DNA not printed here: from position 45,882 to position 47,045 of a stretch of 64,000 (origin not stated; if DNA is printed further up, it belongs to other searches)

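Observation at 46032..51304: Gabija-like gajA-gajB pair co-transcribed with a TIR-domain gene and preceded by a HEPN-like gene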

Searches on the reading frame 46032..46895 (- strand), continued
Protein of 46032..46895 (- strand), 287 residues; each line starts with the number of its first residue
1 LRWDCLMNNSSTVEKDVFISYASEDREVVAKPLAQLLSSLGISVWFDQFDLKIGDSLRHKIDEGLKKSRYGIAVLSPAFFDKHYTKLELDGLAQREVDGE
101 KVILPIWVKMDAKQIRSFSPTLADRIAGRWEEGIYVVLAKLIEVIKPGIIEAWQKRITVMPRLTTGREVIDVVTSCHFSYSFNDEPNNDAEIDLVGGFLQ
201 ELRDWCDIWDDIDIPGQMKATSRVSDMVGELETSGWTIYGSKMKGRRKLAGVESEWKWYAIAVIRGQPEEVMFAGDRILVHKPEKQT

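Call 78: search_dna_similar(query=window:46035-46877:-, collection=plasmids, mode=protein, max_evalue=0.00001, max_rows=25)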
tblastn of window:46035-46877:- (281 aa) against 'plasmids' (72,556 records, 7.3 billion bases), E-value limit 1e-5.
Records with a match: 379; places in all: 383; records where one place covers at least 80% of the query: 0.
Best place of each record, by identity: <60% 379.
By first word of the organism name: Klebsiella 138; Escherichia 42; Citrobacter 33; Enterobacter 29; Agrobacterium 21; Bacillus 15; Rhodococcus 6; Bradyrhizobium 6; Sphingomonas 6; Burkholderia 5; and 50 more.
By predicted mobility (MOB-suite, as given by PLSDB): conjugative 195; non-mobilizable 122; mobilizable 62.
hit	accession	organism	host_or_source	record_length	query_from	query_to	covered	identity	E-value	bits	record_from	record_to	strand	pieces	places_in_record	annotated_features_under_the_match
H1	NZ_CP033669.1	Burkholderia glumae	bacterial cell,diseased rice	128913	10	181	61%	43.6%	2e-32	132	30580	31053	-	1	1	DUF1883 domain-containing protein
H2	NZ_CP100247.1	Burkholderia glumae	cell culture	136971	10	181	61%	43.6%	2e-32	132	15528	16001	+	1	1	DUF1883 domain-containing protein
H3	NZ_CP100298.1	Burkholderia glumae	cell culture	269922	10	181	61%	43.6%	2e-32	132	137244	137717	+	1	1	DUF1883 domain-containing protein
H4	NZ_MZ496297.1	Vibrio sp.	-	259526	2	161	57%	43.1%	5e-28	120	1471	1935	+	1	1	toll/interleukin-1 receptor domain-containing protein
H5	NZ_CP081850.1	Polymorphobacter megasporae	Megaspora,lichen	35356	10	140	47%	47.7%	7e-34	137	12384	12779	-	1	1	DUF1883 domain-containing protein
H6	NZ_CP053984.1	Achromobacter pestifer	-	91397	10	121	40%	55.4%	9e-33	134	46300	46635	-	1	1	DUF1883 domain-containing protein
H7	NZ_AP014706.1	Methylobacterium aquaticum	-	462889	10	140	47%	47.0%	3e-32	132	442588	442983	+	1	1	DUF1883 domain-containing protein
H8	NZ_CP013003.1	Caulobacter henricii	pond water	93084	3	141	49%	44.0%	1e-27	119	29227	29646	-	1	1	toll/interleukin-1 receptor domain-containing protein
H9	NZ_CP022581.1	Gordonia rubripertincta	pure culture,soil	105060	10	121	40%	54.5%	3e-32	132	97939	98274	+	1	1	DUF1883 domain-containing protein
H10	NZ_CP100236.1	Burkholderia glumae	cell culture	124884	10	121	40%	54.5%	9e-32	131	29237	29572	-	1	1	DUF1883 domain-containing protein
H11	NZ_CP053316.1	Niallia circulans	cell culture,purple rhizosphere soil ...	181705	10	121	40%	53.6%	2e-33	136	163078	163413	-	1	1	TIR domain-containing protein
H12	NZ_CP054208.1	Rhodococcus qingshengii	cell culture,carbendazim contaminated ...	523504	10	121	40%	53.6%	7e-33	134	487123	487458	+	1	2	DUF1883 domain-containing protein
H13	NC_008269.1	Rhodococcus jostii RHA1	-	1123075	10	121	40%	52.7%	3e-32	132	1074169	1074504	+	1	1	record has no annotation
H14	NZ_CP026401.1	Escherichia coli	-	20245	10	121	40%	51.8%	8e-31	128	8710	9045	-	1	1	DUF1883 domain-containing protein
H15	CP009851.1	Enterobacter cloacae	sink drain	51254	10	121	40%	51.8%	8e-31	128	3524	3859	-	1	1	none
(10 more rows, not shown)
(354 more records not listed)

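Call 79: find_encoding_contigs(protein=P0009, flank=6000, max_places=1)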
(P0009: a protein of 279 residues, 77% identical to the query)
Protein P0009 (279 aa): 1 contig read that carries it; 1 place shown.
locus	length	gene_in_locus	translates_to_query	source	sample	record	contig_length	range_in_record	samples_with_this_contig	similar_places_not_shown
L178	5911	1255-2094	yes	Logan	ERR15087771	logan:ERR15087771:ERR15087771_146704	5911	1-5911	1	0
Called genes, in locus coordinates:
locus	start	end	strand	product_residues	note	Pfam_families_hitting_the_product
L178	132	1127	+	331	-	PF01582:TIR, PF13676:TIR_2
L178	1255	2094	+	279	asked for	PF01582:TIR, PF13676:TIR_2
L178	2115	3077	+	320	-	PF20247:DUF6602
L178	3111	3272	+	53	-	-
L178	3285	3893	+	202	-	-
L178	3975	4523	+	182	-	-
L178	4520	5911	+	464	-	?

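Call 80: find_encoding_contigs(protein=P0016, flank=8000, max_places=1)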
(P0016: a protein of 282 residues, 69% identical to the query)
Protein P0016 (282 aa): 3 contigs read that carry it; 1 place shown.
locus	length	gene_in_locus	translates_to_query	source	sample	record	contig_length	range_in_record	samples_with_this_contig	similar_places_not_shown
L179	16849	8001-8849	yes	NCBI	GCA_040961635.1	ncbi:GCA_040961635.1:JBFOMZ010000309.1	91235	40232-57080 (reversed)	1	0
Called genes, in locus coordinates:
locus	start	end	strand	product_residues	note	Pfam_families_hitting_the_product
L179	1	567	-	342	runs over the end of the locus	PF00154:RecA_N, PF06745:ATPase (faint), PF08423:Rad51 (weak), PF27531:MT3502_N (weak), PF21096:RecA_C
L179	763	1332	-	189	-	PF02834:LigT_PEase, PF13563:2_5_RNA_ligase2, PF02834:LigT_PEase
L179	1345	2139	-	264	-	PF01066:CDP-OH_P_transf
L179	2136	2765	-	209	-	PF02666:PS_Dcarbxylase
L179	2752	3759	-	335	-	PF00670:AdoHcyase_NAD (weak), PF02826:2-Hacid_dh_C, PF03807:F420_oxidored (weak), PF07991:KARI_N, PF01450:KARI_C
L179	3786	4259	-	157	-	PF01842:ACT, PF22629:ACT_AHAS_ss, PF13710:ACT_5, PF10369:ALS_ss_C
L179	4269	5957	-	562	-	PF02776:TPP_enzyme_N, PF00205:TPP_enzyme_M, PF02775:TPP_enzyme_C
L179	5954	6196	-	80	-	PF04325:DUF465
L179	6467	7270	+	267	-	-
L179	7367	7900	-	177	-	-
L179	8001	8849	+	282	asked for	PF01582:TIR (weak), PF13676:TIR_2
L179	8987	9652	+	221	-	PF11185:DUF2971 (weak)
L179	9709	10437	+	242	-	-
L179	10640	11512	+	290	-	PF01436:NHL (faint), PF03088:Str_synth (faint), PF08450:SGL, PF01731:Arylesterase (weak)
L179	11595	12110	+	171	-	-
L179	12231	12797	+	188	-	PF04191:PEMT, PF04140:ICMT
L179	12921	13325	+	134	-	-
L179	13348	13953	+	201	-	PF05724:TPMT, PF03848:TehB, PF05175:MTS, PF13489:Methyltransf_23, PF13847:Methyltransf_31, PF08241:Methyltransf_11, PF08242:Methyltransf_12, PF13649:Methyltransf_25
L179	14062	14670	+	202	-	PF00881:Nitroreductase, PF14512:TM1586_NiRdase (weak)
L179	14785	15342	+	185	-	PF06940:DUF1287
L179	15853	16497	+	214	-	PF01209:Ubie_methyltran (weak), PF13489:Methyltransf_23, PF03848:TehB (weak), PF13847:Methyltransf_31, PF08241:Methyltransf_11, PF08242:Methyltransf_12, PF13649:Methyltransf_25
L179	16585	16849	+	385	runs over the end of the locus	-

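Call 81: find_encoding_contigs(protein=P0018, flank=8000, max_places=1)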
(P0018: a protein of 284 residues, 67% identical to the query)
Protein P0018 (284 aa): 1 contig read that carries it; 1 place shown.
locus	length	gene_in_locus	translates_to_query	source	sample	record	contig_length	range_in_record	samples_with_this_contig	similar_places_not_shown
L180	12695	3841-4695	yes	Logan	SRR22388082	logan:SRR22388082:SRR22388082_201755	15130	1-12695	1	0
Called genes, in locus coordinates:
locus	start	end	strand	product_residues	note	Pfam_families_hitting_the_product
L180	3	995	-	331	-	?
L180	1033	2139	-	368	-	PF12826:HHH_2 (weak), PF14520:HHH_5 (weak), PF02481:DNA_processg_A, PF18306:LDcluster4 (faint), PF17782:WHD_DprA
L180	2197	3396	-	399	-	PF00764:Arginosuc_synth, PF20979:Arginosuc_syn_C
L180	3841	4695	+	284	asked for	PF01582:TIR (weak), PF13676:TIR_2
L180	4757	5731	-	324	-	PF00753:Lactamase_B (weak), PF12706:Lactamase_B_2 (faint)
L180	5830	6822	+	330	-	PF01087:GalP_UDP_transf, PF16268:DUF4921, PF16285:DUF4931_N (weak), PF02744:GalP_UDP_tr_C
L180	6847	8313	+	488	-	PF08323:Glyco_transf_5, PF00534:Glycos_transf_1, PF13692:Glyco_trans_1_4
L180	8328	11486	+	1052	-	PF01590:GAF, PF13185:GAF_2, PF01590:GAF, PF13185:GAF_2, PF13492:GAF_3, PF00989:PAS, PF08448:PAS_4, PF13426:PAS_9, +11 more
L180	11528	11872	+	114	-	PF00072:Response_reg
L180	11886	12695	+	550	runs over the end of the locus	PF02985:HEAT (faint), PF03130:HEAT_PBS (faint), PF13646:HEAT_2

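Call 83: search_solved_structures(query=window:46035-46877:-, max_evalue=0.00001, show_alignments=2)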
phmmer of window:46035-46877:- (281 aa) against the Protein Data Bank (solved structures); distinct sequences matched with E-value up to 0.00001: 7.
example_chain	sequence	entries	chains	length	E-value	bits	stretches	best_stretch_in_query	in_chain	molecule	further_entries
7uwg_A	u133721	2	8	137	7e-38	133.8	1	6-123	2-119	Molecular chaperone Tir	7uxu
8g83_A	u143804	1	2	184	2e-37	132.3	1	6-123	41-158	NAD(+) hydrolase AbTIR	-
7uxr_A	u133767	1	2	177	2.4e-35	125.5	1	7-121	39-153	TIR domain protein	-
4lzp_B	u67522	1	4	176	1.5e-31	113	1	7-121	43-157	Putative uncharacterized protein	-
4c7m_A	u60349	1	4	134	2.4e-31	112.4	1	9-122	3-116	Toll/interleukin-1 receptor domain-containing protein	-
3h16_A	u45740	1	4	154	6e-31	111.1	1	6-139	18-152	TIR protein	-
4lqc_A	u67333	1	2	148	1.4e-30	109.9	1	8-123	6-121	TcpB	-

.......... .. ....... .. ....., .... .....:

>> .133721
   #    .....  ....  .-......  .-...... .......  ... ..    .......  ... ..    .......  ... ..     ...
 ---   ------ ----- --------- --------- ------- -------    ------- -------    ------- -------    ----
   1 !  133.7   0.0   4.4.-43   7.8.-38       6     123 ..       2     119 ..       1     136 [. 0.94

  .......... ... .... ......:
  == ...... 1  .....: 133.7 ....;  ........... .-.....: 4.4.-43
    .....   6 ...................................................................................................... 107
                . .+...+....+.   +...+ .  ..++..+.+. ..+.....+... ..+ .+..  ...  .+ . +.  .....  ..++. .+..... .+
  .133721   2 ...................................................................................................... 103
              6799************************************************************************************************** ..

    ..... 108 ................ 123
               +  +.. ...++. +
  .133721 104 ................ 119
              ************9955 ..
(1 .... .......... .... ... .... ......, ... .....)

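Call 84: search_protein_families(library=ncbifam, proteins=[window:46035-46877:-], max_evalue=0.001)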
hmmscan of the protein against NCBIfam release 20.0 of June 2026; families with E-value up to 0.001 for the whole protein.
window:46035-46877:- (281 aa): 2 families
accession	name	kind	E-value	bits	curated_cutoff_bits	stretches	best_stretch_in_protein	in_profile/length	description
NF042941.1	Retron_TIR_antiphage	equivalog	9.3e-27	93.9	600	1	6-127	337-458/464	TIR domain-containing anti-phage reverse transcriptase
NF058526.1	Thoeris_type3_ThcB4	equivalog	2.1e-05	23.6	220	1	8-95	127-214/375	Thoeris type III anti-phage system protein ThcB4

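Call 97: get_annotated_region(hit=H14, flank=2500)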
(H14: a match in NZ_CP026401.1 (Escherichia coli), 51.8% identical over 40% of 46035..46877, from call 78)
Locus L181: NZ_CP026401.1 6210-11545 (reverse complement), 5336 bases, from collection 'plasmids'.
description: Escherichia coli strain ECONIH4 plasmid pKPC-b33e, complete sequence
organism: Escherichia coli (NCBI taxid 562)
taxonomy: Bacteria; Pseudomonadota; Gammaproteobacteria; Enterobacterales; Enterobacteriaceae; Escherichia; Escherichia coli
host: -; source: -; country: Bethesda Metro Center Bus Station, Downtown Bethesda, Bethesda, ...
typing (MOB-suite, as given by PLSDB): mobilizable; replicon IncQ2; relaxase MOBP
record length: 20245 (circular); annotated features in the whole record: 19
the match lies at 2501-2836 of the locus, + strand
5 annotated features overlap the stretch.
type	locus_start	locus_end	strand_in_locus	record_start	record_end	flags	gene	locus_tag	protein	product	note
CDS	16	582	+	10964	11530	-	-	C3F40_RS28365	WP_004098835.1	recombinase family protein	GO:0006310 - DNA recombination [Evidence IEA]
CDS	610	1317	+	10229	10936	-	-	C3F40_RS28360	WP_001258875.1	hypothetical protein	-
CDS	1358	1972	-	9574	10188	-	-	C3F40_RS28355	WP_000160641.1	TIR domain-containing protein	-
CDS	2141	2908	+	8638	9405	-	-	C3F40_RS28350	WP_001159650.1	DUF1883 domain-containing protein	-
CDS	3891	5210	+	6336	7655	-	-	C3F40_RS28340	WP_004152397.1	IS1182-like element ISKpn6 family transposase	GO:0006313 - DNA transposition [Evidence IEA]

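Call 98: search_protein_families(library=padloc, proteins=[L181:2141-2908:+, L178:132-1127:+, L088:1660-2451:+, L088:109-1599:+], max_evalue=0.0001)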
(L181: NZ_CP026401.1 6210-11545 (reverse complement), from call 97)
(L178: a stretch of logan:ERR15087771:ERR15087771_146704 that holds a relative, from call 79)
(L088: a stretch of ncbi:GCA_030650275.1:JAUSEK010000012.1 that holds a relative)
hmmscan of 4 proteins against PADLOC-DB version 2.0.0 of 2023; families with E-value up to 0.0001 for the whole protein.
L181:2141-2908:+ (255 aa): 15 families
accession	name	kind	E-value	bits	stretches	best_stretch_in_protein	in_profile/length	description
PDLC05062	PDC-S66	-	5.9e-71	237.2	1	111-251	140-280/282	-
PDLC00417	ThsB1|ThsB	-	2.4e-43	146.8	1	117-254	164-302/303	TIR-like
PDLC00424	ThsB1|ThsB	-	5.8e-26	89.7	1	105-251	87-232/234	TIR-like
PDLC02962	RT-TIR_XII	-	3.2e-16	57.3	1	111-252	337-477/478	single gene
PDLC02012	SAVED5--SAVED_TIR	-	7.2e-13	46.4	1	111-225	5-118/404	-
PDLC02961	RT-TIR_XII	-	5.7e-11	40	1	113-252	341-473/475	single gene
PDLC02421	Aga_TIR-PNTD1-PNTD2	-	1.1e-10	39.2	1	121-188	5-73/430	Class I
PDLC02403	Aga_TIR-PNTD1-PNTD2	-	1.8e-10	38.5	1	122-187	5-71/443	Class I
PDLC03957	bSEFIR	-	3.2e-08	31.8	1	119-186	38-107/412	-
PDLC03015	TIR-NLR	-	2.8e-07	27.6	1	122-195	4-75/824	-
PDLC02400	Aga_TIR-PNTD1-PNTD2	-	6.9e-06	22.6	1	113-179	180-246/639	Class I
PDLC00728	Effector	-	1.6e-05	22.1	1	115-171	5-64/432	TIR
PDLC00727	Effector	-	5.1e-05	19.9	1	121-183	175-237/590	TIR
PDLC00426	ThsB1|ThsB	-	7.3e-05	20.2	1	112-195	230-319/352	TIR-like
PDLC02416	Aga_REase-TIR-PNTD1-PNTD2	-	7.3e-05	19.6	1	87-172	135-207/572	Class I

L178:132-1127:+ (331 aa): 12 families
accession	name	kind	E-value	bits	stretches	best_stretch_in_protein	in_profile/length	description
PDLC05062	PDC-S66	-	3e-22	77.4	1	4-93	151-240/282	-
PDLC00417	ThsB1|ThsB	-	2.4e-13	48.3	1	4-93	169-259/303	TIR-like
PDLC02421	Aga_TIR-PNTD1-PNTD2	-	9.3e-12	42.8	1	3-151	5-155/430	Class I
PDLC02962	RT-TIR_XII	-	5.3e-11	40.1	1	3-116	347-465/478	single gene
PDLC02403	Aga_TIR-PNTD1-PNTD2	-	8e-11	39.6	1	3-147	4-150/443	Class I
PDLC03015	TIR-NLR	-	2.1e-10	38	1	3-97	3-96/824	-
PDLC02012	SAVED5--SAVED_TIR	-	1.5e-09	35.4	1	3-78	15-91/404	-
PDLC03957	bSEFIR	-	3.3e-09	35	1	12-306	52-319/412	-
PDLC02961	RT-TIR_XII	-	1.1e-08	32.5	1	3-95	349-436/475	single gene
PDLC00436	ThsB1|ThsB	-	4.3e-08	30.9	1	2-93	36-130/183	TIR-like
PDLC02416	Aga_REase-TIR-PNTD1-PNTD2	-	2.4e-07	27.8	1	4-131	158-282/572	Class I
PDLC00424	ThsB1|ThsB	-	1.6e-05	22.8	1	3-65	103-165/234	TIR-like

L088:1660-2451:+ (263 aa): 0 families

L088:109-1599:+ (496 aa): 16 families
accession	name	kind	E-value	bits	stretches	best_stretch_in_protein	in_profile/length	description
PDLC04894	PDC-S06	-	1.8e-92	309.1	1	1-489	261-737/740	-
PDLC04887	PDC-S06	-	2e-75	252.9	1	2-485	291-778/790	-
PDLC04896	PDC-S06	-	1.5e-60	203.6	1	6-485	263-726/732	-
PDLC04897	PDC-S06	-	3.2e-41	139.7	1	2-414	244-668/727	-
PDLC04886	PDC-S06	-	1.3e-29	101.5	1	6-423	252-664/727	-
PDLC04890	PDC-S06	-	1.8e-28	97.5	1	7-334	256-588/732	-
PDLC04898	PDC-S06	-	3.4e-19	66.7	1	8-326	286-614/752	-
PDLC03859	LmuB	-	5.3e-13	47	1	6-329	330-596/611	-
PDLC04891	PDC-S06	-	1.1e-12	45.2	1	8-333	380-699/858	-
PDLC04895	PDC-S06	-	1.5e-12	44.9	1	253-321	562-631/784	-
PDLC02360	PrrC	-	6.6e-09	33.3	1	235-475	123-340/372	PrrC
PDLC05023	PDC-S46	-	4.3e-08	30.3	1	250-331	411-493/719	-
PDLC03865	LmuB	-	1.3e-06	24.9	0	65-219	583-727/1007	-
PDLC04893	PDC-S06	-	1.8e-06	24.6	1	237-330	601-695/862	-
PDLC00637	ZorA2|ZorA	-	6.3e-05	19.9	0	118-221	203-306/420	MotA/ExbB/TolQ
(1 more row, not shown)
